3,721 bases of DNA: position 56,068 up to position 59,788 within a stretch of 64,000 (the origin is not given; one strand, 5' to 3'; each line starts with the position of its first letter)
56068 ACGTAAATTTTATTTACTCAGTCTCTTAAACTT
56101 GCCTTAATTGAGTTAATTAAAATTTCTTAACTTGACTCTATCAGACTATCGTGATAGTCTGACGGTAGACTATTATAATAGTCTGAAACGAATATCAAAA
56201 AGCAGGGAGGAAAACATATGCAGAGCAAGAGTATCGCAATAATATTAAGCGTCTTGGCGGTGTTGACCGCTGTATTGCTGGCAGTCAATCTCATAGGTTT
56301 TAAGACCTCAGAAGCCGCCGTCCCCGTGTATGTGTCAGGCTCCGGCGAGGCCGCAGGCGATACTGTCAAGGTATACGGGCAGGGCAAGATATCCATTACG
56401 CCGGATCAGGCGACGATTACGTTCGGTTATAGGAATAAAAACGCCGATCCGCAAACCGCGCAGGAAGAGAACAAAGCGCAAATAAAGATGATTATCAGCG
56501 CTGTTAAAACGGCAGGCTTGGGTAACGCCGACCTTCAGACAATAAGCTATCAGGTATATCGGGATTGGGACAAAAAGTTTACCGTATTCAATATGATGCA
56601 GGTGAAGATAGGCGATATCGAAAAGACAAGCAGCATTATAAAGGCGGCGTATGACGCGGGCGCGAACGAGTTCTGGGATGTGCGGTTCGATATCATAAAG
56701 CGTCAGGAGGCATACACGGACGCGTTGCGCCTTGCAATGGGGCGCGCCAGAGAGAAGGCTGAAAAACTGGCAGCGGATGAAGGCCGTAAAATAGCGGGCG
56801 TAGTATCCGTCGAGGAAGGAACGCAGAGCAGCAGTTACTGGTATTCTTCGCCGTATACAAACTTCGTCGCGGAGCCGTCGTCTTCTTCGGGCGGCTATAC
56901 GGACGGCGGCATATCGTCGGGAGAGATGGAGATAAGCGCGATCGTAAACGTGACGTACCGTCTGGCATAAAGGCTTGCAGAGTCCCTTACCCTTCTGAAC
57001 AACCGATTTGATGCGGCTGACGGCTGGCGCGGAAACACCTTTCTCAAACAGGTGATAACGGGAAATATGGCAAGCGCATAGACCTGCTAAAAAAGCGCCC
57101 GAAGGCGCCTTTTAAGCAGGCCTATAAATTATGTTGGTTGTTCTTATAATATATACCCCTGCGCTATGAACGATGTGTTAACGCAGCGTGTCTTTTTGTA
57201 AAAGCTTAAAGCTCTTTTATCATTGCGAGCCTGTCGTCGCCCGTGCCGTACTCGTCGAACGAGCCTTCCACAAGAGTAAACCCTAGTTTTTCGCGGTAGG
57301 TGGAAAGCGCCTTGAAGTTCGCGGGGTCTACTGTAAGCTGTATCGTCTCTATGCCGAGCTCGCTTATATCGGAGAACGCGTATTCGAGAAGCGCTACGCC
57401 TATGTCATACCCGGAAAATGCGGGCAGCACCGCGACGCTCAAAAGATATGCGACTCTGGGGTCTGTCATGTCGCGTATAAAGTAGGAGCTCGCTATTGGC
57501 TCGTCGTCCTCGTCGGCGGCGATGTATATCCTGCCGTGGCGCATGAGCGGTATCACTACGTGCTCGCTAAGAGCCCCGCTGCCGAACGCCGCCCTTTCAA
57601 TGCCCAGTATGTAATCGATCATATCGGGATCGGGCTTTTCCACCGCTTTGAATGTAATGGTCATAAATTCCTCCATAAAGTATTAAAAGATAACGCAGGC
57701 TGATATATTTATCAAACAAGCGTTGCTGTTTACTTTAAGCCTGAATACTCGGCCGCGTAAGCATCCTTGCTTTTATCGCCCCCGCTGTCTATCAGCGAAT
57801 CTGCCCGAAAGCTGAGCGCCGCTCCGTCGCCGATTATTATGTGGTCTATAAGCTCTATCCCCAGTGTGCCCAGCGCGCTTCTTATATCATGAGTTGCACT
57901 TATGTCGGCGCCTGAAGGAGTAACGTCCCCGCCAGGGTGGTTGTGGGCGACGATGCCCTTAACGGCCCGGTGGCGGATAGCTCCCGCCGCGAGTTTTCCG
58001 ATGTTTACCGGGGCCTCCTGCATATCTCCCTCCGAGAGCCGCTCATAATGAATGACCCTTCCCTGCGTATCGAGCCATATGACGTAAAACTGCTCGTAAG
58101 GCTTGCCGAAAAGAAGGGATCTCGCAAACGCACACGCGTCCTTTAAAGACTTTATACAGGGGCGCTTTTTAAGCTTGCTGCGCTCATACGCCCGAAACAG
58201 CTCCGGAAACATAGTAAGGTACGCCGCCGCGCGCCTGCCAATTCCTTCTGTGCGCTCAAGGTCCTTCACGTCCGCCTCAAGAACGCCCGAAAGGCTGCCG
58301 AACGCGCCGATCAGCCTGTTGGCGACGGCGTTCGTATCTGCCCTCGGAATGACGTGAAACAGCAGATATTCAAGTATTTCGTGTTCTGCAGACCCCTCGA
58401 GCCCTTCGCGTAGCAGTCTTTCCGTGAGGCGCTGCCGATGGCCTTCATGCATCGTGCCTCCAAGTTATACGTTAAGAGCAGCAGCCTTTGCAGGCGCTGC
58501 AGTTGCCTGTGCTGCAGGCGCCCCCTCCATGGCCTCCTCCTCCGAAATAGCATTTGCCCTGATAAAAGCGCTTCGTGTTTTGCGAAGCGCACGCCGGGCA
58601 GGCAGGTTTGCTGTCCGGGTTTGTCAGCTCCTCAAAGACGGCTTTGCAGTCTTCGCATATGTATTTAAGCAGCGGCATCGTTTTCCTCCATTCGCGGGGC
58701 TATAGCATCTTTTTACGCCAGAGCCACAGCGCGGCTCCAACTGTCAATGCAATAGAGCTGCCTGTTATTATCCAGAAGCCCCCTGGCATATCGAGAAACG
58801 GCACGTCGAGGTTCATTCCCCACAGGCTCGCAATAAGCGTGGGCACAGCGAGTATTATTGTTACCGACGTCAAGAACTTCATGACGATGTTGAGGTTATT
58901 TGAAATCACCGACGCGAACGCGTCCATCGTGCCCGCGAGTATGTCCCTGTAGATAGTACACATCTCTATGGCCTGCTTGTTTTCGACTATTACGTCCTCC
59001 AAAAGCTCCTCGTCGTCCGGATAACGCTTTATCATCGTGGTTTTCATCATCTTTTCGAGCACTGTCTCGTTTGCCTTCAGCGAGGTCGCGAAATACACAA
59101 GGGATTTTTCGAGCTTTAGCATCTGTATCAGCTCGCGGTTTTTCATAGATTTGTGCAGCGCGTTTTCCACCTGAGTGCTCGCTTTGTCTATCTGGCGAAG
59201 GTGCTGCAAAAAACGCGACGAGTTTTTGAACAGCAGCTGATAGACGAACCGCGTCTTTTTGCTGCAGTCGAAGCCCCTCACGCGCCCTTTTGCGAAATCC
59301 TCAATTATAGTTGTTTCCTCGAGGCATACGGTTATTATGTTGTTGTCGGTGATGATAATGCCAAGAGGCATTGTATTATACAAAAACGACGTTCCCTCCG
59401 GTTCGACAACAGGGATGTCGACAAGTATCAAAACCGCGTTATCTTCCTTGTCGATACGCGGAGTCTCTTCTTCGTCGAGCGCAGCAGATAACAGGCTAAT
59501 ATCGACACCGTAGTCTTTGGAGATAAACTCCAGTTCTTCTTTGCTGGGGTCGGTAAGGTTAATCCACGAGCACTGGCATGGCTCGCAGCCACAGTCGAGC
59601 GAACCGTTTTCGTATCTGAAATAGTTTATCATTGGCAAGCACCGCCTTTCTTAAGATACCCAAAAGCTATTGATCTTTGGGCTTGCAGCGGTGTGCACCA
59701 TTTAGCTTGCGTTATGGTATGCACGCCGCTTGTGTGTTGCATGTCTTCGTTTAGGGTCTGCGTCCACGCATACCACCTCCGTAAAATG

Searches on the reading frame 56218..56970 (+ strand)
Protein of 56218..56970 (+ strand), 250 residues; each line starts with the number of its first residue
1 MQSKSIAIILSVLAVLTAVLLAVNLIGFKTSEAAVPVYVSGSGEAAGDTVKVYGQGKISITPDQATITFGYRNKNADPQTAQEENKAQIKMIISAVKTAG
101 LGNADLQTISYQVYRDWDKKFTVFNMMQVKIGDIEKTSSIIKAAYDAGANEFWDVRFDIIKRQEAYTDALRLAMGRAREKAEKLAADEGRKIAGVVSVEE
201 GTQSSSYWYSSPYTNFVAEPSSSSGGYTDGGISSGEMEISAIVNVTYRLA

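Call 30: search_protein_families(library=pfam, proteins=[window:56218-56970:+])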
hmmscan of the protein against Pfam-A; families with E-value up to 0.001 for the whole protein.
window:56218-56970:+ (250 aa): 1 family
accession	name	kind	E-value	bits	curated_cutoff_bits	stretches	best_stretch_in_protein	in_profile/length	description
PF04402.19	SIMPL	-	8.8e-35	121.3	25.2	1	50-247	1-205/205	Protein of unknown function (DUF541)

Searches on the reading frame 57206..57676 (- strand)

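Call 16: search_protein_families(library=pfam, proteins=[window:57206-57676:-])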
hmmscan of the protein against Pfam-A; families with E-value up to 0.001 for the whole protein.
window:57206-57676:- (156 aa): 4 families
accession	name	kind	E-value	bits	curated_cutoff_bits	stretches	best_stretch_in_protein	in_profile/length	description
PF00583.31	Acetyltransf_1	-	1.7e-11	44.9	20.7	1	46-133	31-116/116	Acetyltransferase (GNAT) family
PF13508.13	Acetyltransf_7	-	1.1e-06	29.3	27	1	48-134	3-83/84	Acetyltransferase (GNAT) domain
PF13480.13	Acetyltransf_6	-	2.3e-06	28.2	22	1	47-122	71-142/143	Acetyltransferase (GNAT) domain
PF13673.13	Acetyltransf_10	-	0.00044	20.7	23.6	1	52-141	34-115/128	Acetyltransferase (GNAT) domain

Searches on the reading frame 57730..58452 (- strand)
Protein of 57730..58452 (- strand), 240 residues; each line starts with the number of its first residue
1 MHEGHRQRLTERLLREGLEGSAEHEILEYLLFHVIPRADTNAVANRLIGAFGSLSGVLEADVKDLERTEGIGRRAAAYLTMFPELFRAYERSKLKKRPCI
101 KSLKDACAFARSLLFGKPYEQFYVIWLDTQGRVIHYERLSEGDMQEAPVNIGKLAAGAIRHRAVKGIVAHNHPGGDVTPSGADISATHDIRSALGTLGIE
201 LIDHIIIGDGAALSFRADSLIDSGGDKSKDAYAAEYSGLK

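Call 16: search_protein_families(library=pfam, proteins=[window:57730-58452:-])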
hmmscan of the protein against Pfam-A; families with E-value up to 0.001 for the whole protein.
window:57730-58452:- (240 aa): 3 families
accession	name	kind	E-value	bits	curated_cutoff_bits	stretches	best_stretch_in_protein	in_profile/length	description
PF04002.20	RadC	-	2.4e-33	115.1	22.1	1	100-218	1-119/121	RadC-like JAB domain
PF20582.4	UPF0758_N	-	3.1e-05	24.4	27.1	1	7-76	8-76/77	UPF0758 N-terminal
PF14520.12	HHH_5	-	0.00085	20.2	27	0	42-77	13-49/57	Helix-hairpin-helix domain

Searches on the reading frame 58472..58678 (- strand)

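Call 16: search_protein_families(library=pfam, proteins=[window:58472-58678:-])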
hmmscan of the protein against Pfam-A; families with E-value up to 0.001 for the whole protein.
window:58472-58678:- (68 aa): 1 family
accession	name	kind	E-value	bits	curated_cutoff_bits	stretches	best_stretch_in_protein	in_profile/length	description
PF09723.15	Zn_ribbon_8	-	3.7e-09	36.9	34.4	1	1-37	1-39/41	Zinc ribbon domain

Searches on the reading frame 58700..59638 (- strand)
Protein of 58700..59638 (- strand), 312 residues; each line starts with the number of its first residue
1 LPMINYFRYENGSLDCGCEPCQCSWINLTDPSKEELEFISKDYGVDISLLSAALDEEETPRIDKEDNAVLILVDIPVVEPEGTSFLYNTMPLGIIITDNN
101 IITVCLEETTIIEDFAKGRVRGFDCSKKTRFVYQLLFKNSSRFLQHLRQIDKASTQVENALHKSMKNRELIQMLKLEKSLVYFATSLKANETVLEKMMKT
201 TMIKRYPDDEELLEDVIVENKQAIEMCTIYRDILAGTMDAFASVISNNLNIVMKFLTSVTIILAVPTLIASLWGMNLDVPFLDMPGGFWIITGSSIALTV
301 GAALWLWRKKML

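Call 16: search_protein_families(library=pfam, proteins=[window:58700-59638:-])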
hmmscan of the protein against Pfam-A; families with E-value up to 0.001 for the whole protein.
window:58700-59638:- (312 aa): 1 family
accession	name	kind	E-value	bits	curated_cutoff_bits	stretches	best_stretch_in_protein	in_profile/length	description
PF01544.23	CorA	-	6.2e-57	193.6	27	1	23-307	4-291/292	CorA-like Mg2+ transporter protein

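Call 19: find_related_loci(query=window:58700-59638:-, collection=genome_contigs, flank=4000)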
Query window:58700-59638:- (312 aa) in genome_contigs; peptide patterns used: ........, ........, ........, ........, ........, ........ (x = any residue, [..] = any of these).
600 stretches matched a pattern (row limit reached: there are more); 588 encode a relative of the query (tblastn E <= 1e-3); the best 80 are kept; 80 distinct loci.
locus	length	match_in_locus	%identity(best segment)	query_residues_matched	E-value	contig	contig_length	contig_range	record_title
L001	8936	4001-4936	77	1-312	2e-166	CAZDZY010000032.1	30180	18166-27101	MAG TPA_asm: uncultured Christensenellaceae bacterium isolate SRP192927_co6_833 genome assembly, contig: NODE_2793_lengt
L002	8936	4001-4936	67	1-312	1e-139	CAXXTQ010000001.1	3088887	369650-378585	MAG: Christensenellaceae bacterium isolate da5b4d75-ff56-416d-93ad-0d8c7092aa02 genome assembly, contig: contig_1, whole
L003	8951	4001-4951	64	1-312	2e-126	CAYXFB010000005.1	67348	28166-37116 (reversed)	MAG TPA_asm: uncultured Christensenella sp. isolate SRP242652_co3_79 genome assembly, contig: NODE_178_length_67348_cov_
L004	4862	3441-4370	59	3-312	3e-126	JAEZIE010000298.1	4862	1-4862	MAG: Bacillota bacterium isolate OH_CDB_16 k127_2352038, whole genome shotgun sequence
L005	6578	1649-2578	59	3-312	1e-122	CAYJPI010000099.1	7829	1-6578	MAG TPA_asm: uncultured Oscillospiraceae bacterium isolate ERP123703_co4_25 genome assembly, contig: NODE_5999_length_78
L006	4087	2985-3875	57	10-312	1e-120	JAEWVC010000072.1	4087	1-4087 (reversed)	MAG: Bacillota bacterium isolate OH_SDB_44 k127_104531, whole genome shotgun sequence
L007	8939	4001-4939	56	1-312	6e-118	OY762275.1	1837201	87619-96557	MAG: Christensenellaceae bacterium isolate e5ac81be-658e-4384-8ac4-b2a27386532d genome assembly, chromosome: 1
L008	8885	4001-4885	60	19-312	2e-116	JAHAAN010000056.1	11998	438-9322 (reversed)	MAG: Clostridiales bacterium isolate L3_072_000M1_dasL3_072_000M1_concoct_111_sub L3_072_000M1_scaffold_3634, whole geno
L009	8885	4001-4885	57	12-312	1e-115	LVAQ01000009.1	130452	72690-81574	MAG: Clostridiales bacterium Firm_11 _contig_392, whole genome shotgun sequence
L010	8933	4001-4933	55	3-312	6e-115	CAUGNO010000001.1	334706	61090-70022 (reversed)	MAG TPA_asm: uncultured Eubacteriales bacterium isolate SRR16279983_bin.24_MetaWRAP_v1.3_MAG genome assembly, contig: ER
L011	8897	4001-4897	57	16-312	1e-113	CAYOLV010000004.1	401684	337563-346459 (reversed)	MAG TPA_asm: uncultured Peptostreptococcaceae bacterium isolate SRP302447_co4_435 genome assembly, contig: NODE_62_lengt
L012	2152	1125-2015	57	10-312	2e-119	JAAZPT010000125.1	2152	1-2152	MAG: Christensenellaceae bacterium isolate AS4LglBPNY_28 7259_AS4L, whole genome shotgun sequence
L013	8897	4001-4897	58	9-312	6e-113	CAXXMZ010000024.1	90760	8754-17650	MAG: Christensenellaceae bacterium isolate 0331014a-650e-4a65-af59-ba9b8a5570f7 genome assembly, contig: contig_24, whol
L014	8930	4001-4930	57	3-312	1e-112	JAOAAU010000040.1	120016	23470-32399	MAG: Clostridia bacterium isolate SKW158 k141_1156748, whole genome shotgun sequence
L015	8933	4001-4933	57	3-312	2e-112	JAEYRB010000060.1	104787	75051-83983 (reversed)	MAG: Bacillota bacterium isolate OH_CBB_44 k127_385815, whole genome shotgun sequence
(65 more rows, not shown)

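Call 54: find_homologous_proteins(query=window:58700-59632:-, max_evalue=1e-60)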
Query window:58700-59632:- (310 aa): 7884 proteins with E <= 1e-60 among 8000 candidates; the best 120 are listed.
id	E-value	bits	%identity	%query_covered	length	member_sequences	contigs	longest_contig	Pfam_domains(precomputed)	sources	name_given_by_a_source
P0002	1.3e-187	640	92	100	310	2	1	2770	PF01544.24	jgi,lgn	jgi:magnesium transporter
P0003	3.7e-164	563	82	100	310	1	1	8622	PF01544.24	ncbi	-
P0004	4.3e-164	563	81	100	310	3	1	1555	PF01544.24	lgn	-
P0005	9.3e-161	552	79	100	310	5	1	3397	PF01544.24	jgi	jgi:magnesium transporter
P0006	8.5e-159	546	78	100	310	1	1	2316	PF01544.24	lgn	-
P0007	2.2e-158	544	78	100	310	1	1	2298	PF01544.24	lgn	-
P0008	4.5e-158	543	79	100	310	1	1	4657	PF01544.24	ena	-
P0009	4.9e-158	543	77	100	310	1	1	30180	PF01544.24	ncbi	-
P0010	1.6e-157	542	78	100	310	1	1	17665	PF01544.24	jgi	jgi:magnesium transporter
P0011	1.0e-156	539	77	100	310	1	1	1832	PF01544.24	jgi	-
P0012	1.4e-156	539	77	100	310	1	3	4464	PF01544.24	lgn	-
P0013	2.5e-155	534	77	100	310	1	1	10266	PF01544.24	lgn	-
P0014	2.5e-155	534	78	100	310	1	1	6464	PF01544.24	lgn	-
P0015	1.8e-153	528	77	100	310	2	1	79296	PF01544.24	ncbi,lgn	ncbi:MAG: magnesium transporter CorA family protein [Christensenellales bacterium]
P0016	2.3e-152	525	76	100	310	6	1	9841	PF01544.24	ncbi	-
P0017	4.6e-152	524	77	100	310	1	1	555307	PF01544.24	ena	-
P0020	5.2e-146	504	75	100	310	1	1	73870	PF01544.24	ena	-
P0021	2.0e-145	502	75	100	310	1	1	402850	PF01544.24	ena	-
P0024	2.5e-143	495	74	100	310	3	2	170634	PF01544.24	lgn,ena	-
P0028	4.0e-142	491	73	100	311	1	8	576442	PF01544.24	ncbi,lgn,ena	-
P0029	2.4e-139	482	71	100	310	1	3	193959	PF01544.24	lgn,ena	-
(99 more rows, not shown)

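Call 55: find_encoding_contigs(protein=P0002, flank=2500, max_places=1)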
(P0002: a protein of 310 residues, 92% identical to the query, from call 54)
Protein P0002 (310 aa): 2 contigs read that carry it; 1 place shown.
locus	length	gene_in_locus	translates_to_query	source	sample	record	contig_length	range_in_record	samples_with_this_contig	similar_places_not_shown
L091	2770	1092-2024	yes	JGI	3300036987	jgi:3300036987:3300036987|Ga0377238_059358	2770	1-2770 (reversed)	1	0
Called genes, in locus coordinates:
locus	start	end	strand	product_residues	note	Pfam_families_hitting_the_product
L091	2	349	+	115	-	?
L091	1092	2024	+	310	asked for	PF01544:CorA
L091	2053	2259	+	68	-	PF09723:Zn_ribbon_8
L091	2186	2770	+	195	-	?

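Call 56: find_encoding_contigs(protein=P0003, flank=2500, max_places=1)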
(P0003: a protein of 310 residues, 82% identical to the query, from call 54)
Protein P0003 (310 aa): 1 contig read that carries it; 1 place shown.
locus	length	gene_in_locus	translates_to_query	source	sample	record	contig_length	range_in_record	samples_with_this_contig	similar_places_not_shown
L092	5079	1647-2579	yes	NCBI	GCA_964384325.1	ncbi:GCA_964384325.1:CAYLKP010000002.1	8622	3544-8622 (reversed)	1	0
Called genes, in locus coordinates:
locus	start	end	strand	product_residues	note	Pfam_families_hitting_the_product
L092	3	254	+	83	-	?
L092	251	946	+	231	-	PF13649:Methyltransf_25 (faint), PF02527:GidB, PF05175:MTS (weak), PF13847:Methyltransf_31 (weak)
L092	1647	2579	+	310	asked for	PF01544:CorA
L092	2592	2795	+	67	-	PF09723:Zn_ribbon_8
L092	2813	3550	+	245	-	PF04002:RadC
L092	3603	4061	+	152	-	PF00583:Acetyltransf_1, PF13508:Acetyltransf_7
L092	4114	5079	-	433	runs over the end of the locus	PF13641:Glyco_tranf_2_3, PF00535:Glycos_transf_2, PF13632:Glyco_trans_2_3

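Call 57: find_encoding_contigs(protein=P0010, flank=2500, max_places=1)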
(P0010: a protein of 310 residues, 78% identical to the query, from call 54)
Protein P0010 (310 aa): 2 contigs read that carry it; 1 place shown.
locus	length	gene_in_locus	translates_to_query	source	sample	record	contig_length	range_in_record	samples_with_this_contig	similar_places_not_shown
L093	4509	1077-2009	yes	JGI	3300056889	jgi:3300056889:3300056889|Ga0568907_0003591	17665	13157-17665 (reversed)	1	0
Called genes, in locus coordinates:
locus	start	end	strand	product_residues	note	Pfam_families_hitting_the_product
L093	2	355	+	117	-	PF09912:DUF2141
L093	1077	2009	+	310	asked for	PF01544:CorA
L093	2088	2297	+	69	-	PF09723:Zn_ribbon_8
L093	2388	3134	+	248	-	PF04002:RadC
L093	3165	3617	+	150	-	PF00583:Acetyltransf_1, PF13508:Acetyltransf_7 (weak)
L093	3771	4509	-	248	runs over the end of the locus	PF04402:SIMPL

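Call 58: find_encoding_contigs(protein=P0015, flank=2500, max_places=1)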
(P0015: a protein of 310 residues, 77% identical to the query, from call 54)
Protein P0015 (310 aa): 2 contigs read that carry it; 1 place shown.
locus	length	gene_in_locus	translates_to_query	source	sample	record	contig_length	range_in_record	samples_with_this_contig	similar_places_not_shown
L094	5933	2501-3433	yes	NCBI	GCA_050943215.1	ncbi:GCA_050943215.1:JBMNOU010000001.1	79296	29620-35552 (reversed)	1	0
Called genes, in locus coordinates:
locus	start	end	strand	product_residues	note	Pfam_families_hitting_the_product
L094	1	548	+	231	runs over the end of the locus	PF02527:GidB, PF13847:Methyltransf_31 (weak)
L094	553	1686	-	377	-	-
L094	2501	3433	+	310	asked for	PF01544:CorA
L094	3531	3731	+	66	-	PF09723:Zn_ribbon_8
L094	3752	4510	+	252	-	PF14520:HHH_5 (weak), PF04002:RadC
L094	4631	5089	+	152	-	PF00583:Acetyltransf_1, PF13508:Acetyltransf_7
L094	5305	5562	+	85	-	PF01479:S4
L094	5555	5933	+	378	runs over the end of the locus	PF01128:IspD, PF12804:NTP_transf_3, PF02542:YgbB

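Call 59: find_encoding_contigs(protein=P0017, flank=2500, max_places=1)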
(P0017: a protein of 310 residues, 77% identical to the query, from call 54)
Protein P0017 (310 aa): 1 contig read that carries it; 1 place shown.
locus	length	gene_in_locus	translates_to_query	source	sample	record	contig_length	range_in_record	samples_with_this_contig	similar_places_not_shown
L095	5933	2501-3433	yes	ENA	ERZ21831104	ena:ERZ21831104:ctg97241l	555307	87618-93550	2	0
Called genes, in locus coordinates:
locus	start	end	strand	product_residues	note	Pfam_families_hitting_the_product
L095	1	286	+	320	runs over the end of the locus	PF13187:Fer4_9 (faint), PF13237:Fer4_10 (faint), PF13484:Fer4_16 (faint)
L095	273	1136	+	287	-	PF00288:GHMP_kinases_N, PF08544:GHMP_kinases_C (weak)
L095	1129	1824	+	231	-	PF02527:GidB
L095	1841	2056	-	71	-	-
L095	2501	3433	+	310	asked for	PF01544:CorA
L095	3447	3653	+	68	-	PF09723:Zn_ribbon_8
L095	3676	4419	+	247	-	PF12826:HHH_2 (faint), PF14520:HHH_5 (weak), PF00633:HHH (faint), PF04002:RadC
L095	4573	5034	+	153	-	PF00583:Acetyltransf_1, PF13508:Acetyltransf_7 (weak)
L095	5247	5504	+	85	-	PF01479:S4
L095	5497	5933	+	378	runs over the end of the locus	PF01128:IspD, PF12804:NTP_transf_3, PF02542:YgbB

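Call 61: find_encoding_contigs(protein=P0020, flank=2500, max_places=1)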
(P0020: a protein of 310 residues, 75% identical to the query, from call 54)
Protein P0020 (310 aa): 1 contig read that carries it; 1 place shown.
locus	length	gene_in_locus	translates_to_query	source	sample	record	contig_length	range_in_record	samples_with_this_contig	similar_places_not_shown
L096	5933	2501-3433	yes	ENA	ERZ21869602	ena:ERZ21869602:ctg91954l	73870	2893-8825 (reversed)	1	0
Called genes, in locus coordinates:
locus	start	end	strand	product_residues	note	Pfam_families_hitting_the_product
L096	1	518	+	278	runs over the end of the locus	PF02749:QRPTase_N, PF01729:QRPTase_C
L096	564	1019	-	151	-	PF06445:GyrI-like, PF14526:Cass2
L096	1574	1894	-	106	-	PF04480:DUF559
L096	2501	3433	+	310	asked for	PF01544:CorA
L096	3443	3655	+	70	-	PF09723:Zn_ribbon_8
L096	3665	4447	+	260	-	PF04002:RadC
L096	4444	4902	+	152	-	PF13673:Acetyltransf_10 (weak), PF00583:Acetyltransf_1, PF13508:Acetyltransf_7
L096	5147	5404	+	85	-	PF01479:S4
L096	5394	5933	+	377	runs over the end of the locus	PF01128:IspD, PF12804:NTP_transf_3, PF02542:YgbB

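Call 62: find_encoding_contigs(protein=P0021, flank=2500, max_places=1)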
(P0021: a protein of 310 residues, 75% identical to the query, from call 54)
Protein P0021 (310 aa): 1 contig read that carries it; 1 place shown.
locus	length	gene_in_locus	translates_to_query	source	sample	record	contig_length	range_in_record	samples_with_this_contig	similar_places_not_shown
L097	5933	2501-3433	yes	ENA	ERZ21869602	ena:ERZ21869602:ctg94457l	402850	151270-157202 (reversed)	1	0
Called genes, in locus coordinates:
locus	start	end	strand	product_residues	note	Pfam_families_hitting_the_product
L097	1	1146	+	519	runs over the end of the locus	PF00890:FAD_binding_2, PF01266:DAO, PF07992:Pyr_redox_2 (faint), PF02910:Succ_DH_flav_C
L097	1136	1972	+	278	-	PF02749:QRPTase_N, PF01729:QRPTase_C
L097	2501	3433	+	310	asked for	PF01544:CorA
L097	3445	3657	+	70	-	PF09723:Zn_ribbon_8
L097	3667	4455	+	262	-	PF04002:RadC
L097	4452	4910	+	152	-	PF00583:Acetyltransf_1, PF13673:Acetyltransf_10 (weak), PF13508:Acetyltransf_7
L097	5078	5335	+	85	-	PF01479:S4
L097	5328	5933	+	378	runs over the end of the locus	PF01128:IspD, PF12804:NTP_transf_3, PF02542:YgbB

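Call 63: find_encoding_contigs(protein=P0024, flank=2500, max_places=1)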
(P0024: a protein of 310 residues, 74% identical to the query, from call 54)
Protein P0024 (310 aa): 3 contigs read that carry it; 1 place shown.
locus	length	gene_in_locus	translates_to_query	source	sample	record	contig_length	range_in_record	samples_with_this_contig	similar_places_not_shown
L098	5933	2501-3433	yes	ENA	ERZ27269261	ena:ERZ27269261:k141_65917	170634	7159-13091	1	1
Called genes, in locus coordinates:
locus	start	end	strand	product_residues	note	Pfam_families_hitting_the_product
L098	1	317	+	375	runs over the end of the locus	PF03977:OAD_beta (weak)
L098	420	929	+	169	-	-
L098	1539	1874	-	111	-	PF04480:DUF559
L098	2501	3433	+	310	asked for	PF01544:CorA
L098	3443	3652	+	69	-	PF09723:Zn_ribbon_8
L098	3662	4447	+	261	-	PF04002:RadC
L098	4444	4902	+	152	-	PF00583:Acetyltransf_1, PF13673:Acetyltransf_10 (weak), PF13508:Acetyltransf_7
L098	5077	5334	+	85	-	PF01479:S4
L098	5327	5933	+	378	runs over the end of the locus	PF01128:IspD, PF12804:NTP_transf_3, PF02542:YgbB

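Call 64: find_encoding_contigs(protein=P0028, flank=2500, max_places=1)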
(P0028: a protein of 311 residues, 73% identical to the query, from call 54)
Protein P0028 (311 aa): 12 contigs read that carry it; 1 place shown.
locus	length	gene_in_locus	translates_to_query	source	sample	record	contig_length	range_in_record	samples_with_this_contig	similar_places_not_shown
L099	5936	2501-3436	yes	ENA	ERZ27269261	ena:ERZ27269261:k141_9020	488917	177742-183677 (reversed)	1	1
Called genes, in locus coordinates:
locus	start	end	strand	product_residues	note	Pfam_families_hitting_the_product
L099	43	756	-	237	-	-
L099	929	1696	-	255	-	-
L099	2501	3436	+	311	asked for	PF01544:CorA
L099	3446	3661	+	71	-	PF09723:Zn_ribbon_8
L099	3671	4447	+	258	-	PF04002:RadC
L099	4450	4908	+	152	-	PF00583:Acetyltransf_1, PF13673:Acetyltransf_10 (weak), PF13508:Acetyltransf_7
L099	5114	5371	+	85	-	PF01479:S4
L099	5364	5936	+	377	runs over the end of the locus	PF01128:IspD, PF12804:NTP_transf_3, PF02542:YgbB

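Call 65: find_encoding_contigs(protein=P0029, flank=2500, max_places=1)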
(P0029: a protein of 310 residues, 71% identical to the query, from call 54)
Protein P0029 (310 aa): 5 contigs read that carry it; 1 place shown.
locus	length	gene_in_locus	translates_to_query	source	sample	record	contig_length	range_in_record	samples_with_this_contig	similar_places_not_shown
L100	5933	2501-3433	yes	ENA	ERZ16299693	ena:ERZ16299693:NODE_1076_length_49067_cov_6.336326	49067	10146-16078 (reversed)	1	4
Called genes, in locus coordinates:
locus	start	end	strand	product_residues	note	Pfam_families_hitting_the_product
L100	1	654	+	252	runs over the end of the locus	PF11750:DUF3307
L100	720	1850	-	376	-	-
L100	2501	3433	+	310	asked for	PF01544:CorA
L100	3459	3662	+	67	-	PF09723:Zn_ribbon_8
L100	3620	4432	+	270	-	PF14520:HHH_5 (weak), PF04002:RadC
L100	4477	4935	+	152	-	PF00583:Acetyltransf_1, PF13673:Acetyltransf_10, PF13508:Acetyltransf_7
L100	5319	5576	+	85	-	PF01479:S4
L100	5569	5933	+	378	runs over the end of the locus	PF01128:IspD, PF02348:CTP_transf_3 (weak), PF12804:NTP_transf_3, PF02542:YgbB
